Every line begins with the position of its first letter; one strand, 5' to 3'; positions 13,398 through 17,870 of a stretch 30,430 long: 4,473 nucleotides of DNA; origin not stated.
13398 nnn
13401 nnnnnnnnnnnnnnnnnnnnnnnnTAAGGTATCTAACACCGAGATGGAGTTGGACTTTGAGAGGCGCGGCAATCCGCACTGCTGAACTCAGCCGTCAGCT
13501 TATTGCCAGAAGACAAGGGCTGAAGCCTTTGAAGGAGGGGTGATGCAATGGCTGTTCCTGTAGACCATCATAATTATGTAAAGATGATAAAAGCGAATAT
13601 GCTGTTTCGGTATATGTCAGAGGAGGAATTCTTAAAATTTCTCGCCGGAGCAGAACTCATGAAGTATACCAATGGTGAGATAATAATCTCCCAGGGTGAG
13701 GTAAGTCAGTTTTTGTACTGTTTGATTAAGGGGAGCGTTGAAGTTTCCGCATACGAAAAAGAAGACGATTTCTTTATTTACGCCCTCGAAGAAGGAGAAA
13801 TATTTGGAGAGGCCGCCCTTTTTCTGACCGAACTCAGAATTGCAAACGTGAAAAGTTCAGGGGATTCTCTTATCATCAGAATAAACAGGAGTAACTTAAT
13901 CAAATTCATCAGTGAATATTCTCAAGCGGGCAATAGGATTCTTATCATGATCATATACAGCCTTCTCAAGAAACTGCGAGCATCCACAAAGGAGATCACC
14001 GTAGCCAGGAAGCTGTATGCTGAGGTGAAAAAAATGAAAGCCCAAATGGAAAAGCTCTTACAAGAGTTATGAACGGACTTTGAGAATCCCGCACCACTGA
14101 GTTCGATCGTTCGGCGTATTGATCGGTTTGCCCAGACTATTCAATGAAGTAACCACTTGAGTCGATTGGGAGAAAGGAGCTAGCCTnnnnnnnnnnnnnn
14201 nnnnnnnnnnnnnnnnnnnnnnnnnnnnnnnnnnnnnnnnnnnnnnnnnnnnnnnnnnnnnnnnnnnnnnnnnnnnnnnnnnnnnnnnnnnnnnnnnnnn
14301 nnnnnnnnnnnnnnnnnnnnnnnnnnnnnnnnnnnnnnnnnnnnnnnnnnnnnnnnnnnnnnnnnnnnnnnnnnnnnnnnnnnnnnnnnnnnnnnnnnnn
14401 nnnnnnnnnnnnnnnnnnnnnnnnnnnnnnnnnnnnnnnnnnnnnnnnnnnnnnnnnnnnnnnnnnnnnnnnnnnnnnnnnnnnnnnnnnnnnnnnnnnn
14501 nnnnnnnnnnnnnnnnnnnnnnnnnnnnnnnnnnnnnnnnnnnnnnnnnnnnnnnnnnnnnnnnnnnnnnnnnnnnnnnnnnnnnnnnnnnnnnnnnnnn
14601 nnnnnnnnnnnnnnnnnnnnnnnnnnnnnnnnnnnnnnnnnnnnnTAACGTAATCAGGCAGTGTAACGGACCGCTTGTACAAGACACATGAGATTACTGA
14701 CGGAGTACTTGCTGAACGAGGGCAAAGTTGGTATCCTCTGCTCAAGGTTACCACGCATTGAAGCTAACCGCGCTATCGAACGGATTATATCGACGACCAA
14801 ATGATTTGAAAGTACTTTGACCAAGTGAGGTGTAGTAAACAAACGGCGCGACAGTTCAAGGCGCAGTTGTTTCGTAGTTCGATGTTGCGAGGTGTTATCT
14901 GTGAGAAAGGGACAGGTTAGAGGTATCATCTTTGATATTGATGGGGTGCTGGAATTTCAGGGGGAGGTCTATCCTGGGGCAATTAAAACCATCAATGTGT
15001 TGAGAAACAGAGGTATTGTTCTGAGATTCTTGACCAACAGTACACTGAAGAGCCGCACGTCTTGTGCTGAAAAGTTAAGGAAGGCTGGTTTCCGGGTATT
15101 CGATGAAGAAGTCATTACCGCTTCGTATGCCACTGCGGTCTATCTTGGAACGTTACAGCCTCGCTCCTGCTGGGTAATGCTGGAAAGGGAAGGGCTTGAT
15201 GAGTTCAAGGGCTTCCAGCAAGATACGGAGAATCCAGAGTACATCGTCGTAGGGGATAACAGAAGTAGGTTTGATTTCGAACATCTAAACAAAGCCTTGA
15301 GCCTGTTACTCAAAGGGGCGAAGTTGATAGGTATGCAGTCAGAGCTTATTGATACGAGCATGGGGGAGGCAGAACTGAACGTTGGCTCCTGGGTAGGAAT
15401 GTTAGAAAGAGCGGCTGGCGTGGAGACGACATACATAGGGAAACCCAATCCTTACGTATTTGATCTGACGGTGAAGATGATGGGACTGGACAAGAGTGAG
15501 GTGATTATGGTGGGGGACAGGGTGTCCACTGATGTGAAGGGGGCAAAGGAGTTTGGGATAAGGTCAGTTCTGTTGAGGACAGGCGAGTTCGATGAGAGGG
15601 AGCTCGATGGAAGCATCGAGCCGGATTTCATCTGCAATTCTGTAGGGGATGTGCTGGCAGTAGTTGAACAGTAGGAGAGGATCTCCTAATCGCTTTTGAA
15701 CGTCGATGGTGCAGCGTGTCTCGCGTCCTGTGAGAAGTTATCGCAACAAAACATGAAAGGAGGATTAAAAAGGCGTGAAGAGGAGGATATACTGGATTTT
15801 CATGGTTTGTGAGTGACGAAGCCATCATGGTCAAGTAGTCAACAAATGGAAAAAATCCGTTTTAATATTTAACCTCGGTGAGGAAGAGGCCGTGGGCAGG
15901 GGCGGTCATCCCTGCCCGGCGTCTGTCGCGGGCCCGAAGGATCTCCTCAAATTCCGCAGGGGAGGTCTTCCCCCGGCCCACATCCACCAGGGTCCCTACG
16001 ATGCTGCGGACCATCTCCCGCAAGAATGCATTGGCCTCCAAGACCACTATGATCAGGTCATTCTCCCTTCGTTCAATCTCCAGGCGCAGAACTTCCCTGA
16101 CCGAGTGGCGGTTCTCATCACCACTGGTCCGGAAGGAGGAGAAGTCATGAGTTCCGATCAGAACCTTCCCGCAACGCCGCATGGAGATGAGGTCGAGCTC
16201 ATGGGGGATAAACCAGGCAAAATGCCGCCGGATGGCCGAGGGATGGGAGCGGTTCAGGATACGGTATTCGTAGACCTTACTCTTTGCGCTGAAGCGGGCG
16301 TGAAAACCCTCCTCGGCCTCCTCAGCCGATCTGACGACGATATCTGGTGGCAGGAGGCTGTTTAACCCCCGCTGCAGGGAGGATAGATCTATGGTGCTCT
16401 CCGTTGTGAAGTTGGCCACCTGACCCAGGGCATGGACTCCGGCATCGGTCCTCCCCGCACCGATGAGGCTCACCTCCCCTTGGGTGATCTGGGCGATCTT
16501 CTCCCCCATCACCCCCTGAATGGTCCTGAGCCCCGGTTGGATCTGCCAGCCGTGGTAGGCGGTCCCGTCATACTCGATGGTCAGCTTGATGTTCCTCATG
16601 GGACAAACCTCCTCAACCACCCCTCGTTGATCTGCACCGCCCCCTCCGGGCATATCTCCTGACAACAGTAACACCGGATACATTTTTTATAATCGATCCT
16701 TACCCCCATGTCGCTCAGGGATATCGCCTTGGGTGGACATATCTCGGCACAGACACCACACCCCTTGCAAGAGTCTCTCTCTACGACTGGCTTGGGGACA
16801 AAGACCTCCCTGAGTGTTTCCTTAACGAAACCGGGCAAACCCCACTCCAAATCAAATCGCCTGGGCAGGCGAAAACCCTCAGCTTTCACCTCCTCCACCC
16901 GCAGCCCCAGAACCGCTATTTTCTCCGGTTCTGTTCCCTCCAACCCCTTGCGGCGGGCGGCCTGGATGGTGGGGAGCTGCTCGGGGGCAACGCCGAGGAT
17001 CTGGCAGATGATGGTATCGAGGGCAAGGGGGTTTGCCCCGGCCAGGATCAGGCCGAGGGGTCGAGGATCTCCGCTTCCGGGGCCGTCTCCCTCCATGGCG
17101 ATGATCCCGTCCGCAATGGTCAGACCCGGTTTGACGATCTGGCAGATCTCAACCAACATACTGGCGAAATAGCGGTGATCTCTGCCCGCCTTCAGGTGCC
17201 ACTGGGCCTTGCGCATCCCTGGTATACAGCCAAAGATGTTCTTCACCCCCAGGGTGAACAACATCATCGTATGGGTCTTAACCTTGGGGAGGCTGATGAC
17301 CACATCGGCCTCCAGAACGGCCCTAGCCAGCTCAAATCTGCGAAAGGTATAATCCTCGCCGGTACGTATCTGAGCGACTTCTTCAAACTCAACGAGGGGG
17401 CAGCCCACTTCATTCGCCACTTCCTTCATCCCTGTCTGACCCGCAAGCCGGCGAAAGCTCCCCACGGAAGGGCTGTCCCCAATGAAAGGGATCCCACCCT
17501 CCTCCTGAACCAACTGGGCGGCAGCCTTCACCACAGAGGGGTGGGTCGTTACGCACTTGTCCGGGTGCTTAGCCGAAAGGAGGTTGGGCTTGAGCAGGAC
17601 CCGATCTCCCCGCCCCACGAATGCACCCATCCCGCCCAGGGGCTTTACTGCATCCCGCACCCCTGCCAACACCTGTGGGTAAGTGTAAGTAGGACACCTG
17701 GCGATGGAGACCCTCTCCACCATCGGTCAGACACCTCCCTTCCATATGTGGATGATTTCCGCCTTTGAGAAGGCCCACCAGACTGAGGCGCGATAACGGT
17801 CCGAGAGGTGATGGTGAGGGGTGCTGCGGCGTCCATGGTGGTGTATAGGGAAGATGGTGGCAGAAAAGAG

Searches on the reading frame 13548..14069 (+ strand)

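Call 20: search_protein_families(library=pfam, proteins=[window:13548-14069:+], max_evalue=0.00001)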
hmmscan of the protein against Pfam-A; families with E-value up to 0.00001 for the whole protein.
window:13548-14069:+ (174 aa): 1 family
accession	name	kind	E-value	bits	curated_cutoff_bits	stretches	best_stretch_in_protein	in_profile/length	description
PF00027.35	cNMP_binding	-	1.9e-16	60.3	27.5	1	38-124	2-89/89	Cyclic nucleotide-binding domain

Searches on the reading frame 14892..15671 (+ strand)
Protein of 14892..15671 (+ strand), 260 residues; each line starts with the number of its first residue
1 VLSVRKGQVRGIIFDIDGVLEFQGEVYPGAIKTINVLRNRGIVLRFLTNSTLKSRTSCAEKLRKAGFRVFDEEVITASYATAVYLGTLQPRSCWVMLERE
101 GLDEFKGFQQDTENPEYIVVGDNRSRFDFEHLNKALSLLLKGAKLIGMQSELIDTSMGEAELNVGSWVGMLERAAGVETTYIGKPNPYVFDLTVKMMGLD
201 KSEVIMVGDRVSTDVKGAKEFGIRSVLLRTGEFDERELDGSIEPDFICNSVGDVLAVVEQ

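Call 20: search_protein_families(library=pfam, proteins=[window:14892-15671:+], max_evalue=0.00001)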
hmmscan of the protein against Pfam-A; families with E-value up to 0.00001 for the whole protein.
window:14892-15671:+ (260 aa): 4 families
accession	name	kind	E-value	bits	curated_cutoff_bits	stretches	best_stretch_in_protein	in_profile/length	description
PF13242.12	Hydrolase_like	-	1.7e-21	76.3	22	1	182-253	2-74/75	HAD-hyrolase-like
PF13344.12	Hydrolase_6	-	2.6e-20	72.8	27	1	12-106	1-96/101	Haloacid dehalogenase-like hydrolase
PF00702.32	Hydrolase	-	5.5e-15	56.7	26.4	1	174-222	144-191/191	haloacid dehalogenase-like hydrolase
PF13419.12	HAD_2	-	1.1e-09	39.2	23.8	1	170-227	121-177/178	Haloacid dehalogenase-like hydrolase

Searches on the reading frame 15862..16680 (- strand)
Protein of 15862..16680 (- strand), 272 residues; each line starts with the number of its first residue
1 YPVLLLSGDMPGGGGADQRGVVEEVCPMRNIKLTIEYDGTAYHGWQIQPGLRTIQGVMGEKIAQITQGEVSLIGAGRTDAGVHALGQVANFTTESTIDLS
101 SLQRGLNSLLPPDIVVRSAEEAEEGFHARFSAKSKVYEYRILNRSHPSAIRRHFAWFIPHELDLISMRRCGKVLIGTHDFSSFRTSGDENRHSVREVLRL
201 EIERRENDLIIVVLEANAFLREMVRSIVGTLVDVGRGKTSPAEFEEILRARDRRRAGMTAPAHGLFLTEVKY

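Call 20: search_protein_families(library=pfam, proteins=[window:15862-16680:-], max_evalue=0.00001)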
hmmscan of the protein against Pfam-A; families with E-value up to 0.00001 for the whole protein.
window:15862-16680:- (272 aa): 1 family
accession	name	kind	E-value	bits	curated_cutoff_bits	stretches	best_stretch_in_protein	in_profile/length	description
PF01416.25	PseudoU_synth_1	-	1.4e-44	151.4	23.3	2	174-272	5-107/108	tRNA pseudouridine synthase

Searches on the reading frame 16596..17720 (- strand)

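Call 20: search_protein_families(library=pfam, proteins=[window:16596-17720:-], max_evalue=0.00001)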
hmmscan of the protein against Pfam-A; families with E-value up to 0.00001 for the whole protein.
window:16596-17720:- (374 aa): 6 families
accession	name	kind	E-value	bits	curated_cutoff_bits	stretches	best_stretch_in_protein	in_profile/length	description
PF04015.17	DUF362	-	1.4e-61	208.5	24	1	41-239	1-199/200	Domain of unknown function (DUF362)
PF00037.32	Fer4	-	1.5e-09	37.7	21.1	0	311-334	1-24/24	4Fe-4S binding domain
PF12797.12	Fer4_2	-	8.2e-08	32.2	24.5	0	309-329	1-21/22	4Fe-4S binding domain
PF12838.12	Fer4_7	-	2.5e-07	31.5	27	1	317-361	1-52/52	4Fe-4S dicluster domain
PF12837.12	Fer4_6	-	6.3e-07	29.5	25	0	310-333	1-24/24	4Fe-4S binding domain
PF13237.11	Fer4_10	-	1.1e-06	28.9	25.5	1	311-358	2-53/53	4Fe-4S dicluster domain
